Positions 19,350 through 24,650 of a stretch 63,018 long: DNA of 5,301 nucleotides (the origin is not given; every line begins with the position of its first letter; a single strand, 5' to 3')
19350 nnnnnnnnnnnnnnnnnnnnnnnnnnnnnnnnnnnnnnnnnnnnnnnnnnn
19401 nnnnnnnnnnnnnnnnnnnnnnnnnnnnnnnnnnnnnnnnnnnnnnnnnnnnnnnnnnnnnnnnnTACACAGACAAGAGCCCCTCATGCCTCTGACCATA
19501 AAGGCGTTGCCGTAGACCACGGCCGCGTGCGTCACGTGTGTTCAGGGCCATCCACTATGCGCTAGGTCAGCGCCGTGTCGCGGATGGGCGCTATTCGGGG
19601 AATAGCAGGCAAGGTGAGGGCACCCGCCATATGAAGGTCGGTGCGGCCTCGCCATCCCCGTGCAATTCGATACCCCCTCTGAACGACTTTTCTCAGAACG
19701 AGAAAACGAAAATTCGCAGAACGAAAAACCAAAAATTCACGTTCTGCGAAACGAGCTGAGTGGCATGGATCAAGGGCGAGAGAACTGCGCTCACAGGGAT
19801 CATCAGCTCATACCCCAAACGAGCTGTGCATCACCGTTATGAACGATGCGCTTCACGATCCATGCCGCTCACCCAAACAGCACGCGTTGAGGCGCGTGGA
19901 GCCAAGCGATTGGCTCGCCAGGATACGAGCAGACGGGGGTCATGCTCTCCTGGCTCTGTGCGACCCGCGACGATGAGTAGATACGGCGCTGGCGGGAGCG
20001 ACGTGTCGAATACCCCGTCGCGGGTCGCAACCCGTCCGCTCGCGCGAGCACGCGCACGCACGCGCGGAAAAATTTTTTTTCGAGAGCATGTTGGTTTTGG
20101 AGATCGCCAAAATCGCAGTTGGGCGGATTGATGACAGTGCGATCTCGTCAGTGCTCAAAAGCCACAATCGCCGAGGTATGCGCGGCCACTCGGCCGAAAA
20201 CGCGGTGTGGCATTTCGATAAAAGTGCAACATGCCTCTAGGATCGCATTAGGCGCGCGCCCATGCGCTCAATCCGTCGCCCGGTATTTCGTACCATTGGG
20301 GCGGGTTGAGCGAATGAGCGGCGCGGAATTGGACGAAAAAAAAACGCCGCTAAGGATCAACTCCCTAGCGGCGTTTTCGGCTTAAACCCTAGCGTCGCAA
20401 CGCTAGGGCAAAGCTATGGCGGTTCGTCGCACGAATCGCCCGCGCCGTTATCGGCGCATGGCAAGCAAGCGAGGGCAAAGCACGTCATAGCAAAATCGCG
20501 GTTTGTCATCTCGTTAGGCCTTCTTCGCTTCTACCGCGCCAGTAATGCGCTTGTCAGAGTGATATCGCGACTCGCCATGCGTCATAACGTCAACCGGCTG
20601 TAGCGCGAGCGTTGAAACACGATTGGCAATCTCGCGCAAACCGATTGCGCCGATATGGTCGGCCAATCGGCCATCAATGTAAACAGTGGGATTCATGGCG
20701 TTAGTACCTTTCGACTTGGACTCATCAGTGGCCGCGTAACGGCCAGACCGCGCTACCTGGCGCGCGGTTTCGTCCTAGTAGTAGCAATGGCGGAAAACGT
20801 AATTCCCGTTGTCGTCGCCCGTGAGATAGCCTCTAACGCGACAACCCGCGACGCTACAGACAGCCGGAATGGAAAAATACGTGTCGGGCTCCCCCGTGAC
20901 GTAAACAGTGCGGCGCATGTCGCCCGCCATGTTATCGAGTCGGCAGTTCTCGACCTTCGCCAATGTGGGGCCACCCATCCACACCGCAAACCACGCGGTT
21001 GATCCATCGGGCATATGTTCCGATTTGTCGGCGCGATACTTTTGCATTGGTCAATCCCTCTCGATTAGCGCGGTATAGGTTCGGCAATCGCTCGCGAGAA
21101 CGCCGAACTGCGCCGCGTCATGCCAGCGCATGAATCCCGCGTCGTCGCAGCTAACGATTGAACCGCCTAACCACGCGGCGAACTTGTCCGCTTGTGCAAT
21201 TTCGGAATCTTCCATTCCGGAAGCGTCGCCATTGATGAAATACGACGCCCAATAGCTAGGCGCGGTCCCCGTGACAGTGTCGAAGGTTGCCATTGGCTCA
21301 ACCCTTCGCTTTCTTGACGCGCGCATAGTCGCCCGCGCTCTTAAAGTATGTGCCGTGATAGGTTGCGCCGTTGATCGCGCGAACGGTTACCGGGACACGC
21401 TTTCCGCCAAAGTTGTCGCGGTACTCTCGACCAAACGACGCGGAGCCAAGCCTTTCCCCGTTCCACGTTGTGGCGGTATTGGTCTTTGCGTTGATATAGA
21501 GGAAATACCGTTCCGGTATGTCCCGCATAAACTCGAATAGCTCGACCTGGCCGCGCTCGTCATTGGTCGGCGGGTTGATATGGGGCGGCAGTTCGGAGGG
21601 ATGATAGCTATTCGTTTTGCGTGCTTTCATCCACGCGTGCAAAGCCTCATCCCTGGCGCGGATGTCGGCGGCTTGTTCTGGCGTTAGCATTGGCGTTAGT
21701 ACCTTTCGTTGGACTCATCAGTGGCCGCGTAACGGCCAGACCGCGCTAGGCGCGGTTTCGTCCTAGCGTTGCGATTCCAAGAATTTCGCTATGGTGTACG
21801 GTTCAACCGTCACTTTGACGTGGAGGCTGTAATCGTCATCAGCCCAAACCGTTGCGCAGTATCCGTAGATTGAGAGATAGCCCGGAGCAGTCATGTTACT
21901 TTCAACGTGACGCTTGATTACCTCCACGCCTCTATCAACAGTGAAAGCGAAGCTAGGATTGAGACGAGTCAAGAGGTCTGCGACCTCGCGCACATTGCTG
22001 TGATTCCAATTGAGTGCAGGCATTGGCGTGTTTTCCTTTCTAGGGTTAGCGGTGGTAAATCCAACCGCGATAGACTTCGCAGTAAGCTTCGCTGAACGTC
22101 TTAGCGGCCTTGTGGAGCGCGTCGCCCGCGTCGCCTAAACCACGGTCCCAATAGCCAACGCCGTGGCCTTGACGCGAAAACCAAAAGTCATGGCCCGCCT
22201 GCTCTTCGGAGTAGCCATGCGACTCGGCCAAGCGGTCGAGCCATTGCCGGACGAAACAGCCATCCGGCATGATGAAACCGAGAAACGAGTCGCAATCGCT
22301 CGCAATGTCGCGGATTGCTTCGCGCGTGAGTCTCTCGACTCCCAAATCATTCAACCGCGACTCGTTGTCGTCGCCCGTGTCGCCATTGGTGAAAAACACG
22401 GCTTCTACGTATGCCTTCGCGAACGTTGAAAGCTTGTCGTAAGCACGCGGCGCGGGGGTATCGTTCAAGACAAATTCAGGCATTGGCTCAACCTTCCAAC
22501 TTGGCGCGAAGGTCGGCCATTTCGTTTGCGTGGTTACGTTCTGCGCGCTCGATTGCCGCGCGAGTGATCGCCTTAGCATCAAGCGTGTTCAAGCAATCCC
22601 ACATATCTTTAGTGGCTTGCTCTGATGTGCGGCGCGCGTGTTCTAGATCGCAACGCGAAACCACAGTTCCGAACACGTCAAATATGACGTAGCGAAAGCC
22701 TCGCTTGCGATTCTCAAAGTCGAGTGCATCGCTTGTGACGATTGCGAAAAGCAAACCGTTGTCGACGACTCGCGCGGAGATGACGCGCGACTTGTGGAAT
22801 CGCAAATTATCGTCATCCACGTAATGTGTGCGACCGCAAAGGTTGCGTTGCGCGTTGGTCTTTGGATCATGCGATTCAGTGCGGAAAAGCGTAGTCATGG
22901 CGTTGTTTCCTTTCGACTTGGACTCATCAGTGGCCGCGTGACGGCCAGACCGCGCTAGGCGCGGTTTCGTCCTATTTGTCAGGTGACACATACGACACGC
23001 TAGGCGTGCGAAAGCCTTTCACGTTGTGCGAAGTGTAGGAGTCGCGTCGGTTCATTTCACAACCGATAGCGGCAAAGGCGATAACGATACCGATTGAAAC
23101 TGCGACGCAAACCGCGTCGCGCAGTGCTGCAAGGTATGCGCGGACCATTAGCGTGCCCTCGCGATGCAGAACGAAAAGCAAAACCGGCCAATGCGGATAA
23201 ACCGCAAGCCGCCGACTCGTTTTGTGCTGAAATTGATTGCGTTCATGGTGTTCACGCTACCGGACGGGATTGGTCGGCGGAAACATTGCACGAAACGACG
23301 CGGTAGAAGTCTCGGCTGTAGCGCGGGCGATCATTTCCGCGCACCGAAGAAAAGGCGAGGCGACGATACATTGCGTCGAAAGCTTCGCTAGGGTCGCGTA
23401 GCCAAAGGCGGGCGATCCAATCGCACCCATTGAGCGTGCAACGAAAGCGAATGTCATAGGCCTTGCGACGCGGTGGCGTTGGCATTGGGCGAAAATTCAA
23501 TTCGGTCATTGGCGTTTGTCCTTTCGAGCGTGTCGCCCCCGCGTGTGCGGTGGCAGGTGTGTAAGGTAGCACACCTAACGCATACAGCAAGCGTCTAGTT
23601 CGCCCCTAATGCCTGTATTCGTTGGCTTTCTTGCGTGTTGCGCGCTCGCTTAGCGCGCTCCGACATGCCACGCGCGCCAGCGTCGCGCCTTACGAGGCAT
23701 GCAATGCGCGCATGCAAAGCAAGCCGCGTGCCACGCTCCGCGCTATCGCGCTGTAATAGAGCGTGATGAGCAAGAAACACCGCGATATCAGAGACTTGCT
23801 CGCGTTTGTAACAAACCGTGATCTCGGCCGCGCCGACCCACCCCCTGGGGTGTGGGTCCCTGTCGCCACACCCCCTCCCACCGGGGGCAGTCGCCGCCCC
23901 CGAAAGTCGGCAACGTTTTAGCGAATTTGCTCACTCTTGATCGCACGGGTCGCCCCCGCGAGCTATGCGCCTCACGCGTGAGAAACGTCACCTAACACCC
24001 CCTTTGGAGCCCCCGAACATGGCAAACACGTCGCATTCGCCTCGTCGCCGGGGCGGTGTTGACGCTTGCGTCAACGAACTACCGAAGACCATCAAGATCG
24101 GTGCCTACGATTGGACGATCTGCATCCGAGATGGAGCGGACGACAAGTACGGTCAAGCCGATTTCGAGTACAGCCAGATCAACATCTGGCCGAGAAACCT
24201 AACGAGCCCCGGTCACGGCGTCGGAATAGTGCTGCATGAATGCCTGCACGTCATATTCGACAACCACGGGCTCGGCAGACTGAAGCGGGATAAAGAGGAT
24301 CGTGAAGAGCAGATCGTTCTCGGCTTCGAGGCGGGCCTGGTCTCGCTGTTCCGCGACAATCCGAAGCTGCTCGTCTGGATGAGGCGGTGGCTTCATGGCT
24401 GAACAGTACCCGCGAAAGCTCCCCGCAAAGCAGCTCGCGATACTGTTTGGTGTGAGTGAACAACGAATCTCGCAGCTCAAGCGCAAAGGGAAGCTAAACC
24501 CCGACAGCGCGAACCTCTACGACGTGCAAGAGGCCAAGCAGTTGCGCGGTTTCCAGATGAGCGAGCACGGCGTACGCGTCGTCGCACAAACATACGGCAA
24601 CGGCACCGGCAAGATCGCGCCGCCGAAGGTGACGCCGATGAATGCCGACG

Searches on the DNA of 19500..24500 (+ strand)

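Call 12: search_rna_families(source=window, start=19500, end=24500, threshold=evalue, max_evalue=10, show_alignments=4)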
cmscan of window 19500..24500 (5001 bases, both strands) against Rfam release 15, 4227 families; matches with E-value up to 10: 8.
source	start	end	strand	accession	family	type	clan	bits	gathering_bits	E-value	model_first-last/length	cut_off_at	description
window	20333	20414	-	RF00236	ctRNA_pGA1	Gene; antisense;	-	41.4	45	6.7e-06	1-79/79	no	ctRNA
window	21703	21763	-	RF02276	Hammerhead_II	Gene; ribozyme;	CL00010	30.1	37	0.0034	1-66/66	no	Hammerhead ribozyme (type II)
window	20709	20775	-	RF02276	Hammerhead_II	Gene; ribozyme;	CL00010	28.8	37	0.0075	1-66/66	no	Hammerhead ribozyme (type II)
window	22911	22972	-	RF02276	Hammerhead_II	Gene; ribozyme;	CL00010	27.5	37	0.017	1-66/66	no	Hammerhead ribozyme (type II)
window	20342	20375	-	RF04201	MIR7510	Gene; miRNA;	-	25.7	93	0.093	1-79/79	no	MIR7510 microRNA precursor family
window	20343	20376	+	RF04201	MIR7510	Gene; miRNA;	-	23.1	93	0.43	1-79/79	no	MIR7510 microRNA precursor family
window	20337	20384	-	RF03975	mir-5881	Gene; miRNA;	-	18.8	87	1.4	1-67/67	no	mir-5881 microRNA precursor family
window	20336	20451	-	RF02883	BcKCsr2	Gene; sRNA;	-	14.8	40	6.6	1-129/129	no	Burkholderia sRNA 2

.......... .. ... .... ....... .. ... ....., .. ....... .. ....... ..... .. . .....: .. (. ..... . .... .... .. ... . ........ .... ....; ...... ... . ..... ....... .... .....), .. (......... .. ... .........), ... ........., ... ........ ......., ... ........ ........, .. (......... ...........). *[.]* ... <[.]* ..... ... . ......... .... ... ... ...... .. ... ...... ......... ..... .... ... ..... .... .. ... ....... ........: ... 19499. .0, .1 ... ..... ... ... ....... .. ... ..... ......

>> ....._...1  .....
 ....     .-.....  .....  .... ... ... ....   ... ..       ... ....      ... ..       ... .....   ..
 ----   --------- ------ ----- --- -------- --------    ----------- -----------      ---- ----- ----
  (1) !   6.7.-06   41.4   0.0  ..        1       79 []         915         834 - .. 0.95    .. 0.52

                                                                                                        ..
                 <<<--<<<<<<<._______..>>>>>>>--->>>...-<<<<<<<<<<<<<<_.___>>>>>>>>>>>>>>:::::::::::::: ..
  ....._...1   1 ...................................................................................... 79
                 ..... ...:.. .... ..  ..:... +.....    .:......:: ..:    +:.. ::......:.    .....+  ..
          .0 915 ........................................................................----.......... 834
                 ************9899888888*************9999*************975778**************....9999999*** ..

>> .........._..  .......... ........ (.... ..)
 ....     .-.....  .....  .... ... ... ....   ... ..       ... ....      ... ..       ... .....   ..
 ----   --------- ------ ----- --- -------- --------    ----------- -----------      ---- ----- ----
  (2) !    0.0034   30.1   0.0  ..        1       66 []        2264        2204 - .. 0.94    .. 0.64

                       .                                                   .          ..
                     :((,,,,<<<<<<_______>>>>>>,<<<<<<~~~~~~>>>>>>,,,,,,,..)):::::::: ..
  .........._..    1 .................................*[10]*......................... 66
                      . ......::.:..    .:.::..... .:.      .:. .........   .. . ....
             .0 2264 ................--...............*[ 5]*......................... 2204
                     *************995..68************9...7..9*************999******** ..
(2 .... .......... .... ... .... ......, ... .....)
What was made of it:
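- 22920..22972 (-): Type II hammerhead 1. Its 5' end overlaps the TAG stop of the upstream ORF. The predicted cleavage is after GUC, between 22948 and 22947. Rfam RF02276 gives 27.5 bits, below the gathering score of 37 (call 12).
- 21711..21763 (-): Type II hammerhead 2. The predicted cleavage is between 21739 and 21738. Rfam RF02276 gives 30.1 bits (call 12).
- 20718..20775 (-): Type II hammerhead 3. The predicted cleavage is between 20746 and 20745. Rfam RF02276 gives 28.8 bits (call 12).
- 20340..20378 (-): Strong terminator-like hairpin that closes the leftward accessory operon. It is part of a sub-threshold ctRNA_pGA1-like match (call 12).
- On Type II hammerhead ribozyme (Rfam RF02276): The three copies score 27.5-30.1 bits, with E-values of 0.003-0.017 in a 5-kb search (call 12).
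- The hammerheads score below Rfam's gathering threshold (call 12), and cleavage was not tested.
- Tried and rejected: The hammerheads appear only with the permissive search (call 12).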

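Call 13: search_dna_similar(query=window:19500-24500:+, collection=phages, mode=near)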
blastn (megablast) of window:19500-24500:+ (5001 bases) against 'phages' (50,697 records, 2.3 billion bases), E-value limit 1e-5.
No match.
